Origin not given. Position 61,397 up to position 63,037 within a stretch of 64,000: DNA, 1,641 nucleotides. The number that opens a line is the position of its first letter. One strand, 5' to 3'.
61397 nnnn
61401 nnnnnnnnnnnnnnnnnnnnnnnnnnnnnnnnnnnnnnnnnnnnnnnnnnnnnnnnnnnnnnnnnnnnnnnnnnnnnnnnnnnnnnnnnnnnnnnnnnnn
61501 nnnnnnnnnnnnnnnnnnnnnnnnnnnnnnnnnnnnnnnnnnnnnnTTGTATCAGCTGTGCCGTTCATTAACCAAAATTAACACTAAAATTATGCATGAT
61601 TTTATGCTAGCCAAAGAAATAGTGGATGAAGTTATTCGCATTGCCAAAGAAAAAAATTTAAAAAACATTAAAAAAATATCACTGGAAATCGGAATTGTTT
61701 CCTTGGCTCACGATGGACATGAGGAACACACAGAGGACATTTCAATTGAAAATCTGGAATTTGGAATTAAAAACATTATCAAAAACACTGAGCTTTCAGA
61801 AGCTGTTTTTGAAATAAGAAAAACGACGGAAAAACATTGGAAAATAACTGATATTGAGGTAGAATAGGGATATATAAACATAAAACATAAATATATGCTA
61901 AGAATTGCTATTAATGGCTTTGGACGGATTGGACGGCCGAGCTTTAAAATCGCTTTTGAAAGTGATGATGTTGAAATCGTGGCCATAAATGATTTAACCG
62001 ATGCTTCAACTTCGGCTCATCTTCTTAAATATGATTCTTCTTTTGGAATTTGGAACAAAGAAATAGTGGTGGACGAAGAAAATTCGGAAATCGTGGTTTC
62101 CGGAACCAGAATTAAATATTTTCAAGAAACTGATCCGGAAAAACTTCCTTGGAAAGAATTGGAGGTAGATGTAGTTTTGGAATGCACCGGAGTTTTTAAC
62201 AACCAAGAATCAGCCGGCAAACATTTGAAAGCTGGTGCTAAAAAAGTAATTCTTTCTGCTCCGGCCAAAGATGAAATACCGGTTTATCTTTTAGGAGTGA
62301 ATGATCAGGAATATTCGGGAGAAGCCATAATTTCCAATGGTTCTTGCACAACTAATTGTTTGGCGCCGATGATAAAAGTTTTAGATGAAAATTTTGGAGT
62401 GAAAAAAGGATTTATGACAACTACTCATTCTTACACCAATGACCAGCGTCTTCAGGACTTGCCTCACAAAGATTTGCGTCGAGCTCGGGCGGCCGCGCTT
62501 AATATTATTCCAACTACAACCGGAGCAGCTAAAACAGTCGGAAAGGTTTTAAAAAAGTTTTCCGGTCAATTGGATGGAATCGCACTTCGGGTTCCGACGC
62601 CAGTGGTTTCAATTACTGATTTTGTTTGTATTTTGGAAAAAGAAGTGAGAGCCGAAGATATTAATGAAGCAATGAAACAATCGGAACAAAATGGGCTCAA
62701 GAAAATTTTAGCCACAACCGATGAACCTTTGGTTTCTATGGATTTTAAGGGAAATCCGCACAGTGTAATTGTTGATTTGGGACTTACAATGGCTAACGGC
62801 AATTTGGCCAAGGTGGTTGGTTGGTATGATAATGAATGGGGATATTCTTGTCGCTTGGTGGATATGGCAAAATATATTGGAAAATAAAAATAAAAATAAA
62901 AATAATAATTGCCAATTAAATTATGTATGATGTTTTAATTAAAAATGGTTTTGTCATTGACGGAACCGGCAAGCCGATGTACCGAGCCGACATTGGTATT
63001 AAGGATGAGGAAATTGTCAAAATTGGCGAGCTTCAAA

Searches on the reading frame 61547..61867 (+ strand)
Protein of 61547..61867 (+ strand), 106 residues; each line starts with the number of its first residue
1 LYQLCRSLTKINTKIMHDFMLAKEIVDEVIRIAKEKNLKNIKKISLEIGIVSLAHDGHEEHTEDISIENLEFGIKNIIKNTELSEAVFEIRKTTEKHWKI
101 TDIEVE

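Call 7: search_protein_families(library=pfam, proteins=[window:61547-61867:+], max_evalue=0.001)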
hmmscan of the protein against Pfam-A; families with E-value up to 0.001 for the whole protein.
window:61547-61867:+ (106 aa): 1 family
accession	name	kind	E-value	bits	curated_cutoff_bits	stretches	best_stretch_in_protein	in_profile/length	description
PF01155.25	HypA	-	4.1e-06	27.2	28.9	1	16-93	1-67/112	Hydrogenase/urease nickel incorporation, metallochaperone, hypA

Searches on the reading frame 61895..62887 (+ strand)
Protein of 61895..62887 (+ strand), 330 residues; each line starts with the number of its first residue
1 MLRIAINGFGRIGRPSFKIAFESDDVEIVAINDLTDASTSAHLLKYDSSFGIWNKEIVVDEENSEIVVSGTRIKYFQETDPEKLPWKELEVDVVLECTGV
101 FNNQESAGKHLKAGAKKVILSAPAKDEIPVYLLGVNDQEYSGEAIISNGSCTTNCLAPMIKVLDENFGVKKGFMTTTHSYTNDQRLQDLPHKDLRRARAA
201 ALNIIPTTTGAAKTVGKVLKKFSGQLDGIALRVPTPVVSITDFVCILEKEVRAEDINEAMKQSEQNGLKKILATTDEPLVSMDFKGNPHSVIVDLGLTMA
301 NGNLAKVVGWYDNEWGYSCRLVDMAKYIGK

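Call 7: search_protein_families(library=pfam, proteins=[window:61895-62887:+], max_evalue=0.001)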
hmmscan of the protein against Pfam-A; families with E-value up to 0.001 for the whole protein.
window:61895-62887:+ (330 aa): 2 families
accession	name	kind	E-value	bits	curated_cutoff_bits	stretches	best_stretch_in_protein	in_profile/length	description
PF02800.25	Gp_dh_C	-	1.6e-60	203.7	24.4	1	156-311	1-158/158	Glyceraldehyde 3-phosphate dehydrogenase, C-terminal domain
PF00044.30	Gp_dh_N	-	6.8e-37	126.2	31.7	1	3-103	2-100/101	Glyceraldehyde 3-phosphate dehydrogenase, NAD binding domain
